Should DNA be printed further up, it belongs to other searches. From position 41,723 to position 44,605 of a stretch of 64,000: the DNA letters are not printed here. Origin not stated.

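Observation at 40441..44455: Two adjacent exported internalin-like leucine-rich-repeat proteins (476 and 860 aa)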

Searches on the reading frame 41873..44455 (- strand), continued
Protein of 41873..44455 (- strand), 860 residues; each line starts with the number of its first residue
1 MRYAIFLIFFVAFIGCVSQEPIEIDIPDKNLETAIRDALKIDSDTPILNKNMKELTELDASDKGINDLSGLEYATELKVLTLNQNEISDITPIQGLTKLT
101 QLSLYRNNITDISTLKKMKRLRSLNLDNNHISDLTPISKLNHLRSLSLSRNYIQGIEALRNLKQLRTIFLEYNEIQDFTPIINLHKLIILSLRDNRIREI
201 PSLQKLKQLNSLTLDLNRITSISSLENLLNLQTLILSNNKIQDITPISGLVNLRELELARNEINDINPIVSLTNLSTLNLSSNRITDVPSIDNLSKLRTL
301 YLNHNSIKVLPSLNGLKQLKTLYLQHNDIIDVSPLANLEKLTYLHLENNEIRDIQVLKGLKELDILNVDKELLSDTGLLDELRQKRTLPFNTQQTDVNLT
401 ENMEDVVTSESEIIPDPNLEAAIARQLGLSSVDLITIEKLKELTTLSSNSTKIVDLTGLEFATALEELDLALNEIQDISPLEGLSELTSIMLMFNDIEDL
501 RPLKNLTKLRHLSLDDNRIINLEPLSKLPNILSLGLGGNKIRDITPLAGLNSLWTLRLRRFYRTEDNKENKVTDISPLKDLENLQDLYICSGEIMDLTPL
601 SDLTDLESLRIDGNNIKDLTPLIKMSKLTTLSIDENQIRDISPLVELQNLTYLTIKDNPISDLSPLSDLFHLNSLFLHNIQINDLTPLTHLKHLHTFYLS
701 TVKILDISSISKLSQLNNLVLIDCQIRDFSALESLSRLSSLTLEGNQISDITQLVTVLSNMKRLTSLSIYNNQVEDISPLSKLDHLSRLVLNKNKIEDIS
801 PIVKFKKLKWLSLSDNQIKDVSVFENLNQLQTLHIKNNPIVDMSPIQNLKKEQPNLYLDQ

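Call 10: find_homologous_proteins(query=window:41873-44455:-, max_evalue=1e-10)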
Query window:41873-44455:- (860 aa): 3810 proteins with E <= 1e-10 among 8000 candidates; the best 120 are listed.
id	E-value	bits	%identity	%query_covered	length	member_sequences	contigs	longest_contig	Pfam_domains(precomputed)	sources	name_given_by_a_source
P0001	1.1e-168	581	34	97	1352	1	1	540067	PF23598.2,PF13620.13,PF13855.13,PF23211.1,PF13516.13,PF14580.13,PF25019.1,PF00560.40,PF26701.1,PF12799.14,PF13860.13,PF23952.2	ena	-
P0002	3.6e-158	546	32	97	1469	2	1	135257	PF23598.2,PF13516.13,PF14580.13,PF00560.40,PF01457.23,PF12799.14,PF13855.13,PF23211.1,PF23952.2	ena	-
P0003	4.3e-156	539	30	93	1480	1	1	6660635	PF23598.2,PF14580.13,PF25019.1,PF12799.14,PF13860.13,PF13855.13,PF23952.2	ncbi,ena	-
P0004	9.5e-150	518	36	81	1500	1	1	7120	PF23598.2,PF14580.13,PF00404.25,PF12799.14,PF13860.13,PF13855.13,PF23952.2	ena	-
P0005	8.6e-149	515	33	96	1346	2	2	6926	PF23598.2,PF14580.13,PF00404.25,PF25019.1,PF00560.40,PF12799.14,PF13860.13,PF13855.13,PF23211.1,PF23952.2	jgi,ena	-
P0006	3.8e-147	510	34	87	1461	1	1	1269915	PF23598.2,PF17789.8,PF13855.13,PF14580.13,PF02369.23,PF00404.25,PF25019.1,PF18962.8,PF12799.14,PF13860.13,PF09134.17,PF23952.2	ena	-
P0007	4.8e-147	509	30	96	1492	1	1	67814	PF23598.2,PF14580.13,PF00404.25,PF12799.14,PF13860.13,PF13855.13,PF23211.1,PF23952.2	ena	-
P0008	7.6e-142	492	33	86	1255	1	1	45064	PF24048.2,PF23598.2,PF13516.13,PF14580.13,PF25019.1,PF00560.40,PF12799.14,PF13855.13,PF23211.1,PF23952.2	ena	-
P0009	5.4e-137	476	32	98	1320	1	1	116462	PF24048.2,PF23598.2,PF00963.25,PF13855.13,PF23211.1,PF13516.13,PF14580.13,PF00404.25,PF12354.16,PF25019.1,PF00560.40,PF12799.14,PF13860.13,PF23952.2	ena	-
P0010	2.3e-134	467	33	98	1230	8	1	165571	PF23598.2,PF14580.13,PF25019.1,PF00560.40,PF12799.14,PF13855.13,PF23211.1,PF23952.2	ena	-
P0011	1.3e-131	458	28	97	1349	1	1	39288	PF24048.2,PF13516.13,PF14580.13,PF00560.40,PF12799.14,PF13860.13,PF13855.13,PF23211.1,PF23952.2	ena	-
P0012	4.6e-131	457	32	99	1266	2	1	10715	PF14580.13,PF25019.1,PF12799.14,PF13855.13,PF23211.1,PF23952.2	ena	-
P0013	4.9e-131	456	32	90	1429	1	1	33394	PF23598.2,PF13855.13,PF23211.1,PF13516.13,PF14580.13,PF00404.25,PF25019.1,PF00560.40,PF18962.8,PF12799.14,PF13860.13,PF23952.2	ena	-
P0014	1.7e-130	455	32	88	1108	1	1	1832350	PF23598.2,PF14580.13,PF25019.1,PF00560.40,PF12799.14,PF13855.13,PF23952.2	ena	-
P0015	3.6e-129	450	32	99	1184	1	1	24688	PF14580.13,PF25019.1,PF12799.14,PF13855.13,PF23211.1,PF23952.2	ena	-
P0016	7.2e-129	449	30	98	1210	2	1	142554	PF23598.2,PF14580.13,PF00404.25,PF00560.40,PF18962.8,PF12799.14,PF13860.13,PF13855.13,PF23211.1,PF23952.2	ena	-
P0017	5.1e-128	446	38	80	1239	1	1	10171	PF23598.2,PF14580.13,PF00560.40,PF18962.8,PF12799.14,PF13860.13,PF13855.13,PF23211.1,PF23952.2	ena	-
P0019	1.1e-125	439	33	88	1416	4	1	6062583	PF13405.13,PF24048.2,PF23598.2,PF13516.13,PF14580.13,PF00404.25,PF12799.14,PF13860.13,PF13855.13,PF23211.1,PF23952.2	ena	-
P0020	2.0e-125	438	35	80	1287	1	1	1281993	PF14580.13,PF02369.23,PF00058.24,PF00560.40,PF12799.14,PF13860.13,PF13855.13,PF23211.1,PF23952.2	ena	-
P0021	3.7e-125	437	35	73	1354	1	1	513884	PF14580.13,PF12799.14,PF13860.13,PF13855.13,PF23952.2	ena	-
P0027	5.4e-121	423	34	86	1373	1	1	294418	PF24048.2,PF23598.2,PF07723.20,PF13855.13,PF23211.1,PF13516.13,PF14580.13,PF00058.24,PF12354.16,PF25019.1,PF00560.40,PF12799.14,PF13860.13,PF23952.2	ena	-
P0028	1.2e-120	422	29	97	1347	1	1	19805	PF24048.2,PF23598.2,PF13516.13,PF14580.13,PF25019.1,PF00560.40,PF12799.14,PF13860.13,PF13855.13,PF23211.1,PF23952.2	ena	-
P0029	1.8e-120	421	32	96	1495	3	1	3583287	PF14580.13,PF00404.25,PF25019.1,PF12799.14,PF13860.13,PF13855.13,PF23211.1,PF19078.7,PF23952.2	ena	-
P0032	7.3e-119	416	36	81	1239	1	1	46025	PF23598.2,PF14580.13,PF00404.25,PF00560.40,PF12799.14,PF13855.13,PF23211.1,PF14885.13,PF23952.2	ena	-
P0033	4.2e-118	414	34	77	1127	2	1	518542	PF23598.2,PF17789.8,PF25013.1,PF13620.13,PF13855.13,PF23211.1,PF13516.13,PF14580.13,PF02369.23,PF25019.1,PF00560.40,PF12799.14,PF13860.13,PF09134.17,PF23952.2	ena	-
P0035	6.2e-118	413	32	89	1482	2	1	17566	PF23598.2,PF13516.13,PF14580.13,PF00560.40,PF13529.14,PF12799.14,PF13860.13,PF03412.22,PF13855.13,PF23211.1,PF23952.2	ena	-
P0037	1.3e-116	409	33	59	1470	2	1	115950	PF12044.15,PF23598.2,PF13855.13,PF23211.1,PF13516.13,PF14580.13,PF02369.23,PF00404.25,PF25019.1,PF00560.40,PF12799.14,PF13860.13,PF23952.2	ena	-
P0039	2.2e-116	408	32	98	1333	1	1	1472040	PF23598.2,PF13855.13,PF23211.1,PF13516.13,PF14580.13,PF00404.25,PF25019.1,PF00560.40,PF18962.8,PF12799.14,PF13860.13,PF23952.2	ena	-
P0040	2.4e-116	408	33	62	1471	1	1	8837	PF12044.15,PF23598.2,PF13688.13,PF13855.13,PF23211.1,PF13516.13,PF14580.13,PF02369.23,PF00404.25,PF00560.40,PF12799.14,PF13860.13,PF23952.2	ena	-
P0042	7.2e-115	403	35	72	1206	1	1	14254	PF23598.2,PF14580.13,PF00404.25,PF00560.40,PF12799.14,PF13860.13,PF13855.13,PF23211.1,PF23952.2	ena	-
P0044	1.1e-114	402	34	59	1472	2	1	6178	PF12044.15,PF23598.2,PF13688.13,PF13855.13,PF23211.1,PF13516.13,PF14580.13,PF02369.23,PF00404.25,PF00560.40,PF12799.14,PF13860.13,PF23952.2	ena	-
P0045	4.6e-114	400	31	87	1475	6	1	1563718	PF23598.2,PF14580.13,PF00404.25,PF25019.1,PF12799.14,PF13860.13,PF13855.13,PF23211.1,PF19078.7,PF23952.2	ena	-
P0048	5.8e-113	397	42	34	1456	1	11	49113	PF12044.15,PF23598.2,PF13516.13,PF14580.13,PF00404.25,PF00560.40,PF12799.14,PF13860.13,PF13855.13,PF23211.1,PF23952.2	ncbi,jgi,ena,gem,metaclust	metaclust:\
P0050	9.9e-113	396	32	96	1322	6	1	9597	PF24048.2,PF23598.2,PF13855.13,PF23211.1,PF13516.13,PF14580.13,PF00404.25,PF25019.1,PF00560.40,PF18962.8,PF12799.14,PF13860.13,PF23952.2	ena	-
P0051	9.9e-113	396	32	89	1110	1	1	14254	PF23598.2,PF14580.13,PF00404.25,PF00560.40,PF18962.8,PF12799.14,PF13860.13,PF13855.13,PF23211.1,PF23952.2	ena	-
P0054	2.7e-112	394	31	88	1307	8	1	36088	PF24048.2,PF23598.2,PF13516.13,PF14580.13,PF00404.25,PF00560.40,PF12799.14,PF13860.13,PF13855.13,PF23211.1,PF23952.2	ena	-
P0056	1.8e-111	392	33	77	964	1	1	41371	PF23598.2,PF14580.13,PF12799.14,PF13860.13,PF13855.13,PF23211.1,PF23952.2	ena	-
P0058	8.6e-111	389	32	98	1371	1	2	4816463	PF23598.2,PF14580.13,PF12799.14,PF13860.13,PF13855.13,PF23952.2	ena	-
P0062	1.5e-109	385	30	87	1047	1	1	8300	PF23598.2,PF13516.13,PF14580.13,PF12799.14,PF13860.13,PF13855.13,PF23211.1,PF23952.2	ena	-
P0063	2.2e-109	385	33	59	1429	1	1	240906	PF12044.15,PF23598.2,PF13855.13,PF23211.1,PF13516.13,PF14580.13,PF02369.23,PF00404.25,PF00560.40,PF12799.14,PF13860.13,PF23952.2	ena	-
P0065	9.2e-109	383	31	72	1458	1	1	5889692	PF12044.15,PF23598.2,PF13855.13,PF23211.1,PF13516.13,PF14580.13,PF00404.25,PF25019.1,PF00560.40,PF12799.14,PF13860.13,PF23952.2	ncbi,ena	-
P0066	1.1e-108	382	34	80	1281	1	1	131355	PF23598.2,PF14580.13,PF25019.1,PF00560.40,PF12799.14,PF13860.13,PF13855.13,PF23211.1,PF23952.2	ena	-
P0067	1.3e-108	382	36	70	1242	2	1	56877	PF24048.2,PF23598.2,PF07723.20,PF13855.13,PF23211.1,PF13516.13,PF14580.13,PF00058.24,PF12354.16,PF00560.40,PF18962.8,PF12799.14,PF13860.13,PF23952.2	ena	-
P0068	1.7e-108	382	32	91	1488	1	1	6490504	PF23598.2,PF17789.8,PF02369.23,PF00404.25,PF25019.1,PF12799.14,PF13860.13,PF13855.13,PF09134.17,PF23952.2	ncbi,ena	-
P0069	7.2e-108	380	41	34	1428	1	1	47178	PF12044.15,PF23598.2,PF13688.13,PF13855.13,PF23211.1,PF13516.13,PF14580.13,PF02369.23,PF00404.25,PF00560.40,PF12799.14,PF13860.13,PF23952.2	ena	-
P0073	3.0e-107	378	29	86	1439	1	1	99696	PF23598.2,PF14580.13,PF12799.14,PF13860.13,PF13855.13,PF23211.1,PF23952.2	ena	-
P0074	1.2e-106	376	33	90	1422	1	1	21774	PF23598.2,PF14580.13,PF00560.40,PF12799.14,PF13860.13,PF13620.13,PF13855.13,PF23211.1,PF23952.2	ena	-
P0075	1.5e-106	375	34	69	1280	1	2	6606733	PF23598.2,PF14580.13,PF00404.25,PF18962.8,PF12799.14,PF13860.13,PF13855.13,PF14885.13,PF23952.2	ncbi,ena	-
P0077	4.1e-106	374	34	90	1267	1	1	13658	PF24048.2,PF13516.13,PF14580.13,PF00404.25,PF00963.25,PF00560.40,PF12799.14,PF13860.13,PF13855.13,PF23211.1,PF23952.2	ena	-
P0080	7.0e-106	373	36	79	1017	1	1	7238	PF14580.13,PF00404.25,PF25019.1,PF12799.14,PF13855.13,PF23211.1,PF14885.13,PF23952.2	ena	-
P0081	7.3e-106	373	34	77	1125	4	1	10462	PF23598.2,PF14580.13,PF00404.25,PF12799.14,PF13855.13,PF23211.1,PF14885.13,PF23952.2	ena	-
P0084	3.4e-105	371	33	77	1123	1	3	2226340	PF23598.2,PF14580.13,PF00404.25,PF12799.14,PF13855.13,PF23211.1,PF14885.13,PF23952.2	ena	-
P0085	4.2e-105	371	35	67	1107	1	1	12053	PF23598.2,PF14580.13,PF00404.25,PF00560.40,PF12799.14,PF13855.13,PF23211.1,PF14885.13,PF23952.2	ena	-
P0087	1.2e-104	369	41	33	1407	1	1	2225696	PF23598.2,PF14580.13,PF02369.23,PF00404.25,PF00560.40,PF12799.14,PF13860.13,PF13855.13,PF23211.1,PF23952.2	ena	-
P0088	1.0e-103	366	32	62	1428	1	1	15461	PF12044.15,PF23598.2,PF13688.13,PF13855.13,PF23211.1,PF13516.13,PF14580.13,PF02369.23,PF00404.25,PF00560.40,PF12799.14,PF13860.13,PF23952.2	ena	-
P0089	1.7e-103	365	37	80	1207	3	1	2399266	PF23598.2,PF14580.13,PF00404.25,PF00560.40,PF12799.14,PF13860.13,PF13855.13,PF23211.1,PF23952.2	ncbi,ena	-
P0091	2.5e-103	365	35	86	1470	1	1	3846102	PF23598.2,PF17789.8,PF02369.23,PF00404.25,PF12799.14,PF13860.13,PF13855.13,PF09134.17,PF23952.2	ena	-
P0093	4.6e-103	364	35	71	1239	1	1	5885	PF23598.2,PF14580.13,PF25019.1,PF00560.40,PF12799.14,PF13860.13,PF13855.13,PF23211.1,PF23952.2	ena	-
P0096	2.9e-102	361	35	81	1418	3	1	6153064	PF23598.2,PF17789.8,PF02369.23,PF00404.25,PF18962.8,PF12799.14,PF13860.13,PF13855.13,PF23952.2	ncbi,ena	-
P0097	5.7e-102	360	30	92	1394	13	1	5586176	PF23598.2,PF14580.13,PF00404.25,PF25019.1,PF12799.14,PF13860.13,PF13855.13,PF23211.1,PF19078.7,PF23952.2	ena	-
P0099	1.3e-101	359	38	73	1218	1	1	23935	PF23598.2,PF13855.13,PF23211.1,PF08450.19,PF14580.13,PF00404.25,PF00058.24,PF12354.16,PF25019.1,PF00560.40,PF12799.14,PF07705.18,PF13860.13,PF23952.2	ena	-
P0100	1.4e-101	359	36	75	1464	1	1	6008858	PF23598.2,PF13516.13,PF14580.13,PF00560.40,PF13529.14,PF12799.14,PF13860.13,PF03412.22,PF13855.13,PF23211.1,PF23952.2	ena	-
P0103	2.1e-101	358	36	69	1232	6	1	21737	PF23598.2,PF14580.13,PF00404.25,PF18962.8,PF12799.14,PF13860.13,PF13855.13,PF23211.1,PF14885.13,PF23952.2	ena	-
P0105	7.4e-101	357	34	92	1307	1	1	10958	PF23598.2,PF13516.13,PF14580.13,PF00560.40,PF13529.14,PF12799.14,PF13860.13,PF03412.22,PF13855.13,PF23211.1,PF23952.2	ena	-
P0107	1.3e-100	356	35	70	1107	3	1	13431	PF23598.2,PF14580.13,PF00404.25,PF00560.40,PF12799.14,PF13855.13,PF23211.1,PF14885.13,PF23952.2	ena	-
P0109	1.8e-100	355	34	69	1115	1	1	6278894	PF23598.2,PF14580.13,PF00404.25,PF12799.14,PF13855.13,PF23211.1,PF14885.13,PF23952.2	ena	-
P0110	3.2e-100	354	31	84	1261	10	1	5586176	PF24048.2,PF23598.2,PF13855.13,PF23211.1,PF13516.13,PF14580.13,PF00404.25,PF25019.1,PF00560.40,PF12799.14,PF13860.13,PF19078.7,PF23952.2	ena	-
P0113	5.3e-100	354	33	83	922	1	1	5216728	PF23598.2,PF13516.13,PF14580.13,PF00404.25,PF00560.40,PF18962.8,PF12799.14,PF13860.13,PF13855.13,PF23952.2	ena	-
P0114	7.8e-100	353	37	79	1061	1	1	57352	PF23598.2,PF14580.13,PF00404.25,PF00560.40,PF12799.14,PF13860.13,PF13855.13,PF23211.1,PF23952.2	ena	-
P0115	2.7e-99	351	35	87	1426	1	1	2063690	PF23598.2,PF17789.8,PF14580.13,PF02369.23,PF00404.25,PF12799.14,PF13860.13,PF13855.13,PF09134.17,PF23952.2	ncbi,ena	-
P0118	1.3e-98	349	32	78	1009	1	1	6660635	PF23598.2,PF14580.13,PF00404.25,PF12799.14,PF13860.13,PF13855.13,PF23211.1,PF23952.2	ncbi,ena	-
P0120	1.7e-98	349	30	99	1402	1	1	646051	PF23598.2,PF13516.13,PF14580.13,PF00404.25,PF25019.1,PF12799.14,PF13860.13,PF13855.13,PF23211.1,PF19078.7,PF23952.2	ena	-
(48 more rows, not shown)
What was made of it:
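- On Proteins with T9SS, PEP-CTERM or dockerin sorting tags (common in the longer LRR homologues): Many database homologues carry PF18962, PF00404 or PF13860 (call 10).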
